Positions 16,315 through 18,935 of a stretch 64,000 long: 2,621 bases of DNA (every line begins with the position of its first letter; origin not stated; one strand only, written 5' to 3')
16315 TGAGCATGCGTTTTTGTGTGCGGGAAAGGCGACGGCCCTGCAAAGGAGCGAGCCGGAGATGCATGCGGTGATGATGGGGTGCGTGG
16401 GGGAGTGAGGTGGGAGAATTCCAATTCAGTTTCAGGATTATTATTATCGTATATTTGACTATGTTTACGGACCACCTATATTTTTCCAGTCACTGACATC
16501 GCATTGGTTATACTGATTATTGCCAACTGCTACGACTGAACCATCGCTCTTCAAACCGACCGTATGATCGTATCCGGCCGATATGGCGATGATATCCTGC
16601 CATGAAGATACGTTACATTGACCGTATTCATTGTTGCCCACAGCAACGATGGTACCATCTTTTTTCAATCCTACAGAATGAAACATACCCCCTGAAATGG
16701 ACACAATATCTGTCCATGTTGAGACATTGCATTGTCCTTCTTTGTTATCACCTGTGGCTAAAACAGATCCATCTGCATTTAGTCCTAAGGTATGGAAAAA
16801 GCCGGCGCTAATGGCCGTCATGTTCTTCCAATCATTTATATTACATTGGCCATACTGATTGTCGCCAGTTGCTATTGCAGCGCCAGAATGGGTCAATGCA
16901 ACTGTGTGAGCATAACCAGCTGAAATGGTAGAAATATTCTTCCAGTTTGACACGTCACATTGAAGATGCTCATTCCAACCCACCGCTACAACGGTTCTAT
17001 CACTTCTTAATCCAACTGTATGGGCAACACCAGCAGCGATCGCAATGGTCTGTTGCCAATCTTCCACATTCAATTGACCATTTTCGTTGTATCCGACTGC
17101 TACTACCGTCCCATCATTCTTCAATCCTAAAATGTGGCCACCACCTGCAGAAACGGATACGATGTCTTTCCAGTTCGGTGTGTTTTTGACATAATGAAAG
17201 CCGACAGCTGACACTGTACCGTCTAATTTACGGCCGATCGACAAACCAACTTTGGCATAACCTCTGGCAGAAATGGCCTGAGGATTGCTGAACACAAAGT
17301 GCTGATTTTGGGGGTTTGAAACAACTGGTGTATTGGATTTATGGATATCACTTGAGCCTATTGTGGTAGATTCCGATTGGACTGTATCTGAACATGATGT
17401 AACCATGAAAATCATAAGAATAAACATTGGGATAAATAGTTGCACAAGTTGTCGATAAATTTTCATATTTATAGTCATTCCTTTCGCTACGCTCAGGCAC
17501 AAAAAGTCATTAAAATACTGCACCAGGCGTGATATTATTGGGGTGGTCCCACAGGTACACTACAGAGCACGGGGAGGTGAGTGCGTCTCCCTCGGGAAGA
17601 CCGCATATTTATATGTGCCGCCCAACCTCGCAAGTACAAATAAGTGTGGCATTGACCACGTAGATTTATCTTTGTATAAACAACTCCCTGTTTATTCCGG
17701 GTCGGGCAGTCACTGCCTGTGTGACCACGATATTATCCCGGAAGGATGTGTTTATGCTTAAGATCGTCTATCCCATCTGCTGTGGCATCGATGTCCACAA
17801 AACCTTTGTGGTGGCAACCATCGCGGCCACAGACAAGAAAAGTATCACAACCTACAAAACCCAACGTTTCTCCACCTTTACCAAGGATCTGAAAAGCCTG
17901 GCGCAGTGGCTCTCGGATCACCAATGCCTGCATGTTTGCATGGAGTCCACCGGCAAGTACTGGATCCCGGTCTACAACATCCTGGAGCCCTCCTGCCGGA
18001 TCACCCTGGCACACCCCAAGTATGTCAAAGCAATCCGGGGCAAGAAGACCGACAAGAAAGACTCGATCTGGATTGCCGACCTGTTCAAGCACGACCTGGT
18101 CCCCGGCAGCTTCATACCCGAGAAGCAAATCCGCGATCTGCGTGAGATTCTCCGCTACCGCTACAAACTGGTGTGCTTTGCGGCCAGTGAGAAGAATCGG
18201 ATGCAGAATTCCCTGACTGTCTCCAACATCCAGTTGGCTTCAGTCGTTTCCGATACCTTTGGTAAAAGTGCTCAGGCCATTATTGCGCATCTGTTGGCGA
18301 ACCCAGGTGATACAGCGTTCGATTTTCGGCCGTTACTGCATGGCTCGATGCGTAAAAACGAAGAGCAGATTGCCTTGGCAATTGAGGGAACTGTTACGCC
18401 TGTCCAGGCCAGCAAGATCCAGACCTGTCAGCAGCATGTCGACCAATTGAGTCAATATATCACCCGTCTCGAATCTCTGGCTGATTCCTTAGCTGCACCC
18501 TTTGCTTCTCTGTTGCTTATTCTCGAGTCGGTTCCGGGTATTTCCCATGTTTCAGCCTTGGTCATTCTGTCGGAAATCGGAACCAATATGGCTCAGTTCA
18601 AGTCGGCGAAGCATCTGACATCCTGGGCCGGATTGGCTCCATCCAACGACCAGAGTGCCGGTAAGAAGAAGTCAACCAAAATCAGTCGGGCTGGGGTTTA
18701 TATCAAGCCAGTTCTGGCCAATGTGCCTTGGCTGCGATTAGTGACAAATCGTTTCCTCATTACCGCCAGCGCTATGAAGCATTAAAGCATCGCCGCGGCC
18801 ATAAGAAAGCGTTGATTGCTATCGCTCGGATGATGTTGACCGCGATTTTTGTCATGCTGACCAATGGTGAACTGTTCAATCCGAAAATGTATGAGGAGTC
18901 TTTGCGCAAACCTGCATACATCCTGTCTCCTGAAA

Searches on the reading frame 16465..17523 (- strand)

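Call 8: search_protein_families(library=pfam, proteins=[window:16465-17523:-], max_evalue=0.01)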
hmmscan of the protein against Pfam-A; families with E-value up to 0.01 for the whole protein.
window:16465-17523:- (352 aa): 3 families
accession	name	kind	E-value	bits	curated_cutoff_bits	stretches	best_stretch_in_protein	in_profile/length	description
PF13540.12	RCC1_2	-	3.9e-52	173.3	22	6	311-340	1-30/30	Regulator of chromosome condensation (RCC1) repeat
PF25390.1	WD40_RLD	-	1.3e-49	169.9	150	3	117-303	29-278/363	RCC1-like domain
PF00415.24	RCC1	-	0.00012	23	21.7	0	196-210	36-50/50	Regulator of chromosome condensation (RCC1) repeat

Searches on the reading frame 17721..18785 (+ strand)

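Call 8: search_protein_families(library=pfam, proteins=[window:17721-18785:+], max_evalue=0.01)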
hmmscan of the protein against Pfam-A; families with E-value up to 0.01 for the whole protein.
window:17721-18785:+ (354 aa): 2 families
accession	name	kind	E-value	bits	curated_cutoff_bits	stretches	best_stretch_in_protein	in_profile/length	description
PF01548.23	DEDD_Tnp_IS110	-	7.5e-25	87.9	29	1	21-166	1-151/155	Transposase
PF02371.22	Transposase_20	-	2.1e-17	63.7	21.3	1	267-325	3-60/87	Transposase IS116/IS110/IS902 family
